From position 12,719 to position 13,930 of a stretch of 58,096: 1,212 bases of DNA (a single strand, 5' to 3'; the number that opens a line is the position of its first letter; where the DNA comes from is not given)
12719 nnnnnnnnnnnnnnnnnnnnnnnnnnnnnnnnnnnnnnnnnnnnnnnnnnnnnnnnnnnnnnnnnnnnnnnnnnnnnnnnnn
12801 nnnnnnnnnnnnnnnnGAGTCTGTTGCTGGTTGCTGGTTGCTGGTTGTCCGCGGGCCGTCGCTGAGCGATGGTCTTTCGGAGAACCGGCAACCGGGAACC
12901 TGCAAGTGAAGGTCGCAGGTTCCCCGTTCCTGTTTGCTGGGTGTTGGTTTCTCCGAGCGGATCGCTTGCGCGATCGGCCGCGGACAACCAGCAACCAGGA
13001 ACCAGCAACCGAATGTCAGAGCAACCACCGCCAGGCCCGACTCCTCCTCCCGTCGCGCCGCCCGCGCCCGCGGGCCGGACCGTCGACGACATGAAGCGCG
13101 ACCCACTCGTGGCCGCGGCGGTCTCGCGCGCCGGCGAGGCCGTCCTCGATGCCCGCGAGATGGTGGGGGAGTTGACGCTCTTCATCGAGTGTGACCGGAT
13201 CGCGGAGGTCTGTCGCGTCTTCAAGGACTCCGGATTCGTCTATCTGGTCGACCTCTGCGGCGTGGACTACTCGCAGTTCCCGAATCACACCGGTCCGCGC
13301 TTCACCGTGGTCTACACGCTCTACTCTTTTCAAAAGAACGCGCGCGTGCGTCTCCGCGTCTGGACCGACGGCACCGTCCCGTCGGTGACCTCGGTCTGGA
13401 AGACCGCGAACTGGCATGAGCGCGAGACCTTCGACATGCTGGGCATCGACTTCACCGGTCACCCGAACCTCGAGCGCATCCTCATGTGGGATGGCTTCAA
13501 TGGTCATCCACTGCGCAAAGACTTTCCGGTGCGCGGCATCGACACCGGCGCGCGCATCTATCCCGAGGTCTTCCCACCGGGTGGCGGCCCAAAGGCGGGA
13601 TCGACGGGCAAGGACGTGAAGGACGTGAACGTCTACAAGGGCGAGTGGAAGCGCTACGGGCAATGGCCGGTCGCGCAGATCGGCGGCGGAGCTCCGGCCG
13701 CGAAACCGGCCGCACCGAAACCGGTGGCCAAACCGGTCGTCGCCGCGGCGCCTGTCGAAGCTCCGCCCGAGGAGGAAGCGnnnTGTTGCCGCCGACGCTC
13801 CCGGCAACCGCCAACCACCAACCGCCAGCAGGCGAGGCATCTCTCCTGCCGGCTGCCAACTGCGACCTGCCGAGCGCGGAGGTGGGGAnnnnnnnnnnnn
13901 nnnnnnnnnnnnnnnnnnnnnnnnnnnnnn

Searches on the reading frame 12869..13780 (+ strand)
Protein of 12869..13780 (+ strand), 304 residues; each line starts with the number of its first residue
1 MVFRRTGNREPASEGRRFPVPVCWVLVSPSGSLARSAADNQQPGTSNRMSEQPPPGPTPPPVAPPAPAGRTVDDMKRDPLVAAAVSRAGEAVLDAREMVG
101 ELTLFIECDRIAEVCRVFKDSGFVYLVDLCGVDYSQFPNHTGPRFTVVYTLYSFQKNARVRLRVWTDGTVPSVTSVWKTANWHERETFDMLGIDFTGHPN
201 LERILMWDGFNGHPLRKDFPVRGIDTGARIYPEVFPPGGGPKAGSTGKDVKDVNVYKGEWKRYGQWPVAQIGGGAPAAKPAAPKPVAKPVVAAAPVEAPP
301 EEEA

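Call 4: search_protein_families(library=pfam, proteins=[window:12869-13780:+], max_evalue=1)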
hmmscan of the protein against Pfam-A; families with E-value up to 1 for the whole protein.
window:12869-13780:+ (304 aa): 1 family
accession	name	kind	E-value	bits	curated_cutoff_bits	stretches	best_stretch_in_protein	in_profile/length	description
PF00329.25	Complex1_30kDa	-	1.6e-43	148.6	22.5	1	106-223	3-122/124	Respiratory-chain NADH dehydrogenase, 30 Kd subunit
